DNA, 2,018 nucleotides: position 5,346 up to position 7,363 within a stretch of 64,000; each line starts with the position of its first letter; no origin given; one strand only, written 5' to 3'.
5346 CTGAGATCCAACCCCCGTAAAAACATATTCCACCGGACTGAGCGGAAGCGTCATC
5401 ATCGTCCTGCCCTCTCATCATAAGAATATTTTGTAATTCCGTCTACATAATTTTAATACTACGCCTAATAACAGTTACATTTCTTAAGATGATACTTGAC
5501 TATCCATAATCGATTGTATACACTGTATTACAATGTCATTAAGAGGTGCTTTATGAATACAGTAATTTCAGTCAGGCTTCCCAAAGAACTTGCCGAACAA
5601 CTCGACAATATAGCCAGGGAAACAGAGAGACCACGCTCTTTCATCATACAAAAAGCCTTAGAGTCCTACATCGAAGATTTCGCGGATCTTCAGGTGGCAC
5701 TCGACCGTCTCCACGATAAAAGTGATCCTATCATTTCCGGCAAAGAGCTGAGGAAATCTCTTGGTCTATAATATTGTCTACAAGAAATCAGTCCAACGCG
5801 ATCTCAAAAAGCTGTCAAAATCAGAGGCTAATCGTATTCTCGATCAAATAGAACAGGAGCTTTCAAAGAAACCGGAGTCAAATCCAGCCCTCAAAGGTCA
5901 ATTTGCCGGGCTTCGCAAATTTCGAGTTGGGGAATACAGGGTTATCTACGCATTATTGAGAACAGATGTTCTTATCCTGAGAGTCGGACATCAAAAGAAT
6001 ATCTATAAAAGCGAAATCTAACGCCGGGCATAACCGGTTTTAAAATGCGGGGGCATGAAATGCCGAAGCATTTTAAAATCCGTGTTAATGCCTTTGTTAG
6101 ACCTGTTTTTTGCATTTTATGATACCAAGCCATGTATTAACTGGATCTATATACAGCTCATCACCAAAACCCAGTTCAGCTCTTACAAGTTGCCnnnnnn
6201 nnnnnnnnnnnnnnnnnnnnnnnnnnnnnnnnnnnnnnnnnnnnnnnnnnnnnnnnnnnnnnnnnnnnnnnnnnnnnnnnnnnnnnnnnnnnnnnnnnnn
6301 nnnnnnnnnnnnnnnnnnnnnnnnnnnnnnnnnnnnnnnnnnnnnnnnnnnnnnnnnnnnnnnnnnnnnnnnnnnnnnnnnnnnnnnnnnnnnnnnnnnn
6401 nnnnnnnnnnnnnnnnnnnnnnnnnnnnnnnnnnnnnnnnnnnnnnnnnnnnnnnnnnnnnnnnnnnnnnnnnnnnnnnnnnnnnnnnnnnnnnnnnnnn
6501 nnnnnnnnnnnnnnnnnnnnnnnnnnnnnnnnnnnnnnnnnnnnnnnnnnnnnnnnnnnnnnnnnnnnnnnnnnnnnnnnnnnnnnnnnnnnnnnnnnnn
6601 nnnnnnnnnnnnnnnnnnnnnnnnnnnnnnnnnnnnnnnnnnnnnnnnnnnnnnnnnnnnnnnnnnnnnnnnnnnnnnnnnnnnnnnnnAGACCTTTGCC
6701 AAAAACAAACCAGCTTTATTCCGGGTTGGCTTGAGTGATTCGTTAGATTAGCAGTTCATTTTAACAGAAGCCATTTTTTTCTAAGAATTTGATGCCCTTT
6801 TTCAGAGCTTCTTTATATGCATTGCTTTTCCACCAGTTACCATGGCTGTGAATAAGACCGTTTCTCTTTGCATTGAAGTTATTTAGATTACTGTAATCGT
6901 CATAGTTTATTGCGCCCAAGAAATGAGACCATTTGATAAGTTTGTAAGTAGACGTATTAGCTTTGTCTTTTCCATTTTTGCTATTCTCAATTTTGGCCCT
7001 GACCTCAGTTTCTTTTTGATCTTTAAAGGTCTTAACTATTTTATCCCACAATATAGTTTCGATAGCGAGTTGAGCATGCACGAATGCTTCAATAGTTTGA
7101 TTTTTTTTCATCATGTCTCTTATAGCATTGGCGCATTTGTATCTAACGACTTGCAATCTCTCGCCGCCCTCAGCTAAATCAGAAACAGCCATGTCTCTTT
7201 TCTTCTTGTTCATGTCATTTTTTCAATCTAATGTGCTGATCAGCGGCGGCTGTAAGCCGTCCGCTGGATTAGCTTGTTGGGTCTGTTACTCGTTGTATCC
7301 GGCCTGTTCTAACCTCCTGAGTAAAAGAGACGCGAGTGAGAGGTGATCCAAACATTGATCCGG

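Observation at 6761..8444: Three cassette proteins with the HEPN-type RNxxxH motif, including a two-gene Abi_C-like module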

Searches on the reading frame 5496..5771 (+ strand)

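Call 35: search_protein_families(library=pfam, proteins=[window:5496-5771:+], max_evalue=0.01)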
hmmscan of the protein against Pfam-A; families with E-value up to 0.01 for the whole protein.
window:5496-5771:+ (91 aa): 4 families
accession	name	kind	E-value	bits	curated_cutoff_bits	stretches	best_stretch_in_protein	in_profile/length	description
PF01402.27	RHH_1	-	1.5e-08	34.8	20.5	1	24-60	2-38/39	Ribbon-helix-helix protein, copG family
PF19807.5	DUF6290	-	1.8e-06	28.4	27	1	22-83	2-66/72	Family of unknown function (DUF6290)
PF12651.13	RHH_3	-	2.1e-06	28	21.6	1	24-62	5-43/44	Ribbon-helix-helix domain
PF07878.17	RHH_5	-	7.7e-05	22.8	26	1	24-60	4-40/43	CopG-like RHH_1 or ribbon-helix-helix domain, RHH_5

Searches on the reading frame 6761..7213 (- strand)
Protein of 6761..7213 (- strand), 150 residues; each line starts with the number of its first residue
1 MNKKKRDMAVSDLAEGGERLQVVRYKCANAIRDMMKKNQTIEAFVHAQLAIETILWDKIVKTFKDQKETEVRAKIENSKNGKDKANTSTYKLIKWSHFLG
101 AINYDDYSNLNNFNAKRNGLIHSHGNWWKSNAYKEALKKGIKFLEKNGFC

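Call 4: search_protein_families(library=pfam, proteins=[window:6761-7213:-], max_evalue=1)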
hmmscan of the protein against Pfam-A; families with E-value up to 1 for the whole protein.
window:6761-7213:- (150 aa): 1 family
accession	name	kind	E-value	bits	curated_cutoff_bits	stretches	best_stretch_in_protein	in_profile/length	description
PF15732.10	DUF4681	-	0.091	13.4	27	1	46-75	33-63/125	Domain of unknown function (DUF4681)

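Call 5: search_protein_families(library=padloc, proteins=[window:6761-7213:-], max_evalue=1)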
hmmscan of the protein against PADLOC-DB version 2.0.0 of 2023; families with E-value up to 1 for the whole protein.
window:6761-7213:- (150 aa): 1 family
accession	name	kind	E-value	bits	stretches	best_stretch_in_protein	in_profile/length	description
PDLC02279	AbiEi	-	0.0025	15.6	1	29-121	40-125/190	AbiEi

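Call 6: search_protein_families(library=ncbifam, proteins=[window:6761-7213:-], max_evalue=1)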
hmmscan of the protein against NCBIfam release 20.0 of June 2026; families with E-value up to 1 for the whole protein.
window:6761-7213:- (150 aa): 0 families

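Call 23: find_homologous_proteins(query=window:6761-7213:-, max_evalue=0.01)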
Query window:6761-7213:- (150 aa): 16 proteins with E <= 0.01 among 44 candidates.
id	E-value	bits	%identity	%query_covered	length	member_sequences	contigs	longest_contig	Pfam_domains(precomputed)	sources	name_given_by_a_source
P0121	2.2e-94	331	100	100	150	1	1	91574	-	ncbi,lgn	ncbi:MAG: hypothetical protein WCC06_08040 [Candidatus Aminicenantales bacterium]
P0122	2.0e-75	270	83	99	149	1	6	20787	-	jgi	jgi:hypothetical protein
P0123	3.9e-67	243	76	99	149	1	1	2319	PF18735.7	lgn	-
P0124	1.4e-66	241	76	99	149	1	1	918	-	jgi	jgi:hypothetical protein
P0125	6.3e-59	216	65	99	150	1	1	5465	-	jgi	-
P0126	2.4e-58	214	66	99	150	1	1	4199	-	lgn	-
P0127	1.4e-57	212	68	95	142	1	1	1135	PF18735.7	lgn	-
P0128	4.0e-52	194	59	99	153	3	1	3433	-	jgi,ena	-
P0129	2.0e-51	192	66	88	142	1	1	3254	-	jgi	jgi:hypothetical protein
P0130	3.6e-47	178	63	87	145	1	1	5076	-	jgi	-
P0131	3.2e-40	156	54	93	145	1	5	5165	-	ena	-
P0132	2.5e-38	149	52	95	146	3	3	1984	-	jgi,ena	-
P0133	1.6e-34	137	51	94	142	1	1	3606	-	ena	-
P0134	5.4e-30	122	50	91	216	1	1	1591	PF05066.20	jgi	-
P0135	2.5e-27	114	55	73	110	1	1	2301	-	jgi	-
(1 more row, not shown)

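Call 27: search_protein_families(library=pfam, alignment_id=A1, max_evalue=1)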
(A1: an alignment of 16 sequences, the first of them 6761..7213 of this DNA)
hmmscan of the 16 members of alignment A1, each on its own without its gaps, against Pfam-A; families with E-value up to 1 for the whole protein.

A. member 1, window:6761-7213:- (150 aa): 1 family
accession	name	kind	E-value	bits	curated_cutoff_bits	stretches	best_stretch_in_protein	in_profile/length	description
PF15732.10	DUF4681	-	0.091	13.4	27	1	46-75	33-63/125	Domain of unknown function (DUF4681)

B. families by the number of members that match (of 16 scanned): 22 families
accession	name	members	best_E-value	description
PF18735.6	HEPN_RiboL-PSP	3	1.2e-05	RiboL-PSP-HEPN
PF15732.10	DUF4681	2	0.091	Domain of unknown function (DUF4681)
PF05066.19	HARE-HTH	1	2.9e-20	HB1, ASXL, restriction endonuclease HTH domain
PF07761.17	DUF1617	1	0.0028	Protein of unknown function (DUF1617)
PF09343.15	DUF2460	1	0.014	Conserved hypothetical protein 2217 (DUF2460)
PF20648.2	DUF6809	1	0.02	Family of unknown function (DUF6809)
PF12993.12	DUF3877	1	0.022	Domain of unknown function, E. rectale Gene description (DUF3877)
PF19552.4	DUF6075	1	0.022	Family of unknown function (DUF6075)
PF13805.11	Pil1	1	0.028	Eisosome component PIL1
PF22610.1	CovS-like_HAMP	1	0.035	Histidine kinase, HAMP domain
PF15632.11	ATPgrasp_Ter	1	0.042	ATP-grasp in the biosynthetic pathway with Ter operon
PF02358.22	Trehalose_PPase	1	0.045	Trehalose-phosphatase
PF12358.13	DUF3644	1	0.064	Domain of unknown function (DUF3644)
PF01934.22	HepT-like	1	0.069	Ribonuclease HepT-like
PF21772.2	CATIP_N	1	0.08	Ciliogenesis-associated TTC17-interacting protein, N-terminal domain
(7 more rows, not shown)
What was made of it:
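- Closest known: AbiJ-type 'N-terminal sensor domain plus HEPN' architectures. Same: One homologue of 6761..7213 is fused to a HARE-HTH domain (calls 23, 27).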

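Call 29: search_solved_structures(query=A1, max_evalue=10, show_alignments=3)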
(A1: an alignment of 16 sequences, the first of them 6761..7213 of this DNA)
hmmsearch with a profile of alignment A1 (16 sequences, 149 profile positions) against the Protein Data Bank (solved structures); distinct sequences matched with E-value up to 10: 1.
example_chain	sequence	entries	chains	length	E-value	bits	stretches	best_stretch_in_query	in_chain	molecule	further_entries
2gks_A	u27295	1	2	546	1.6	11.7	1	24-48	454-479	Bifunctional SAT/APS kinase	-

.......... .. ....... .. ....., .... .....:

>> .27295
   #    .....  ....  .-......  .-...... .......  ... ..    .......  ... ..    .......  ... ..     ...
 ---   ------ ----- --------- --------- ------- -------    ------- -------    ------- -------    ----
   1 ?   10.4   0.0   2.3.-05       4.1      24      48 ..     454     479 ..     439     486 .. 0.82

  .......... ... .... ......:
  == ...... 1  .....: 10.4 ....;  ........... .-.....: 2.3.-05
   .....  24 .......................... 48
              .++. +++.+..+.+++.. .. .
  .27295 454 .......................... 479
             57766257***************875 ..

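Call 51: search_protein_families(library=pfam, proteins=[P0123, P0127, P0133], max_evalue=0.1)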
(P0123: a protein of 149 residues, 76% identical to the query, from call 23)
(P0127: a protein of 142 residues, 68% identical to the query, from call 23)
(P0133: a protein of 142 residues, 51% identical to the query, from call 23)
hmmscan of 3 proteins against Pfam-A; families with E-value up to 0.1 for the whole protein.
P0123 (149 aa): 2 families
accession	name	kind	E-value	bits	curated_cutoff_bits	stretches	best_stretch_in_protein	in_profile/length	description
PF18735.6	HEPN_RiboL-PSP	-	1.4e-05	25.5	28.4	1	21-145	53-183/191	RiboL-PSP-HEPN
PF15632.11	ATPgrasp_Ter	-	0.042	14.1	29.1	1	6-47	14-56/131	ATP-grasp in the biosynthetic pathway with Ter operon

P0127 (142 aa): 1 family
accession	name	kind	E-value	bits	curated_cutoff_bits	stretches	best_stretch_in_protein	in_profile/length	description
PF18735.6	HEPN_RiboL-PSP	-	1.2e-05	25.8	28.4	1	33-138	67-183/191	RiboL-PSP-HEPN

P0133 (142 aa): 2 families
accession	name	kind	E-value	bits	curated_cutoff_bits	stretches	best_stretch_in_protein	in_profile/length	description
PF12358.13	DUF3644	-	0.064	13.3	27.6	1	72-118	59-106/183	Domain of unknown function (DUF3644)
PF01934.22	HepT-like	-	0.069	13.3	23.5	0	92-116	69-93/120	Ribonuclease HepT-like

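Call 72: search_protein_families(library=ncbifam, proteins=[P0134], max_evalue=0.001)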
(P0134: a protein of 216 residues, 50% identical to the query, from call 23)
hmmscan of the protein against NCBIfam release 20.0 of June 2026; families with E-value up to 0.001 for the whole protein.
P0134 (216 aa): 0 families

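Call 73: find_encoding_contigs(protein=P0122, flank=3000, max_places=3)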
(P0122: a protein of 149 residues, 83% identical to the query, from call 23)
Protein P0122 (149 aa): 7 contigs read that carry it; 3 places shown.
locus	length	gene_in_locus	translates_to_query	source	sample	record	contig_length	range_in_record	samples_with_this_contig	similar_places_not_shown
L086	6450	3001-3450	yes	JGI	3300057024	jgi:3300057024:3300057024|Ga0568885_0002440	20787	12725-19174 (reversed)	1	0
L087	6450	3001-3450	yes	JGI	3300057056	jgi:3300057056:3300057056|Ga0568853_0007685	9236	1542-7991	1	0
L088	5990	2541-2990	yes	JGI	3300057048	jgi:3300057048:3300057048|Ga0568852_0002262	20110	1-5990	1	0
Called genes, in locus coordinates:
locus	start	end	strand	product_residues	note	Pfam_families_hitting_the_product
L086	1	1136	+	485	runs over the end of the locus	PF01425:Amidase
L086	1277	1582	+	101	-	-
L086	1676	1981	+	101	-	-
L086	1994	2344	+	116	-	-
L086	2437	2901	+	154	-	-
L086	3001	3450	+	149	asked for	-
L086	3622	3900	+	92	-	PF04365:BrnT_toxin (weak)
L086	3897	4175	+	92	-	-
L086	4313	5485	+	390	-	PF10158:LOH1CR12 (faint), PF08239:SH3_3 (weak)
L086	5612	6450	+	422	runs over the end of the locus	PF00201:UDPGT (weak), PF04101:Glyco_tran_28_C (weak), PF06722:EryCIII-like_C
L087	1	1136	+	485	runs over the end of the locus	PF01425:Amidase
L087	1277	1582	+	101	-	-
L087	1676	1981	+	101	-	-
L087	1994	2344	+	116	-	-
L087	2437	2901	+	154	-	-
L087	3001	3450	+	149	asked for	-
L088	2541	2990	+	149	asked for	-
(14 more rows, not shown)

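Call 75: find_encoding_contigs(protein=P0125, flank=3000, max_places=2)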
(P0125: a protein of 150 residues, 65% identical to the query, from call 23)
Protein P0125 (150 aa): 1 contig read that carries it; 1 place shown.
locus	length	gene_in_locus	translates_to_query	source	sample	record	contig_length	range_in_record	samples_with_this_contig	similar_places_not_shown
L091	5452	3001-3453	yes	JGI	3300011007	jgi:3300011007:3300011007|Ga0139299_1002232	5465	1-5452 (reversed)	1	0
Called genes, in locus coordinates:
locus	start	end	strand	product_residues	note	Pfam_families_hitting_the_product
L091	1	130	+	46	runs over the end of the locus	PF03989:DNA_gyraseA_C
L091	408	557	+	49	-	-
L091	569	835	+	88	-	PF04480:DUF559, PF18741:MTES_1575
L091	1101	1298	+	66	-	-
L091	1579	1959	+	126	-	PF05973:Gp49 (weak)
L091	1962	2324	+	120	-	PF01381:HTH_3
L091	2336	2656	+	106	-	-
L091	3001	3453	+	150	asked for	-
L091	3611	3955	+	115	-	-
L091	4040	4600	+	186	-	-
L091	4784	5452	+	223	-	?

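Call 87: search_protein_families(library=padloc, proteins=[P0134, P0123, P0127], max_evalue=0.01)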
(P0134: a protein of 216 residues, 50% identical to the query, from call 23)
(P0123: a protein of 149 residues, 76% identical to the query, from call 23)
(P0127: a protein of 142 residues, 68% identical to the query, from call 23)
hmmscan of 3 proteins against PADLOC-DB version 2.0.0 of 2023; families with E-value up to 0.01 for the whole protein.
P0134 (216 aa): 0 families

P0123 (149 aa): 1 family
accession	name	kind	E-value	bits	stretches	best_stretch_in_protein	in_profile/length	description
PDLC01824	CARF2--CARF_HEPN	-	0.0025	15.3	1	26-144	260-369/376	-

P0127 (142 aa): 0 families
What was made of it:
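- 6761..7213 (-): Single-gene cassette protein (150 aa), a probable HEPN distantly like RiboL-PSP-HEPN. RNGLIH at residues 117-122. Weak HepT-like, DUF3644 and CARF_HEPN matches (calls 27, 51, 87).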
